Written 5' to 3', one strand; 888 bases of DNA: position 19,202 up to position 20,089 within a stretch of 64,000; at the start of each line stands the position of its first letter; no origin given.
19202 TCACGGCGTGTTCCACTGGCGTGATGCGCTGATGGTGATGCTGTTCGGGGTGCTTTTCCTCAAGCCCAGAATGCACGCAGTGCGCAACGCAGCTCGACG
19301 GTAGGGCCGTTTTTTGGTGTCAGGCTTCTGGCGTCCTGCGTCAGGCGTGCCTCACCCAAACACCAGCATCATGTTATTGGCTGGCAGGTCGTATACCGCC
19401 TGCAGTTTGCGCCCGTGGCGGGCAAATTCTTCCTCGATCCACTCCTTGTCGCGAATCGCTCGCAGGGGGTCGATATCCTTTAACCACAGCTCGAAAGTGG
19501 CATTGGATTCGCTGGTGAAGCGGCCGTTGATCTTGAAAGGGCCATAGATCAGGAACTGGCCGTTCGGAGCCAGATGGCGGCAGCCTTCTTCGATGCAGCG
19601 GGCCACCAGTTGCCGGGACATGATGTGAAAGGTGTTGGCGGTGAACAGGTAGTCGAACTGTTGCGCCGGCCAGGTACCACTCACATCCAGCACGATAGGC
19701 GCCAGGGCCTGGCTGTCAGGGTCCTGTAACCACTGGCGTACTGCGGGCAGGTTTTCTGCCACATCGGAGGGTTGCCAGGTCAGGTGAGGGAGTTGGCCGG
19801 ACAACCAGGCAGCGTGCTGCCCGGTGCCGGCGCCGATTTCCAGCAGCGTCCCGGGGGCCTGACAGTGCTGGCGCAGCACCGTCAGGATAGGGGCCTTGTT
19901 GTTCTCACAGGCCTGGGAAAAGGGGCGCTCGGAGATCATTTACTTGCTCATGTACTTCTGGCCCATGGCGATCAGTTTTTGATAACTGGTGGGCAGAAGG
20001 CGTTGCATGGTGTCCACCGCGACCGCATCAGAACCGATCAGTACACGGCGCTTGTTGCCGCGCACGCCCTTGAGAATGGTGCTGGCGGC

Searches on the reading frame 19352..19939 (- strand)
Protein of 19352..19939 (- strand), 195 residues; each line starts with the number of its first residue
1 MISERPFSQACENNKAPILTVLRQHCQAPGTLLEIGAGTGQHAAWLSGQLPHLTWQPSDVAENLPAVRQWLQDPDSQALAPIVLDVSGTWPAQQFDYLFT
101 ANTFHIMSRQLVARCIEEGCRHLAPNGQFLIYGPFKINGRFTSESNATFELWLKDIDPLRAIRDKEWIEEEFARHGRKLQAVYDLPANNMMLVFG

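Call 45: search_protein_families(library=pfam, proteins=[window:19352-19939:-], max_evalue=0.001)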
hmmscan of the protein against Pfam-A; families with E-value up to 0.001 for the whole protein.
window:19352-19939:- (195 aa): 6 families
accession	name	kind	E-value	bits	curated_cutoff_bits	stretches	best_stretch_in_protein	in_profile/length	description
PF06080.18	DUF938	-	4.2e-48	164.3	27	1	5-194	1-200/202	Protein of unknown function (DUF938)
PF13649.12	Methyltransf_25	-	8.3e-07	30.1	27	1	33-127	2-97/97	Methyltransferase domain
PF08241.18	Methyltransf_11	-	2.9e-06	28.3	21.2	1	33-131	1-95/95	Methyltransferase domain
PF08242.18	Methyltransf_12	-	1.9e-05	25.8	30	1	33-129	1-98/98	Methyltransferase domain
PF05175.20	MTS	-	7.4e-05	22.9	23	1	20-131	25-138/170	Methyltransferase small domain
PF13489.12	Methyltransf_23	-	0.00034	20.8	27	1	20-131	14-116/164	Methyltransferase domain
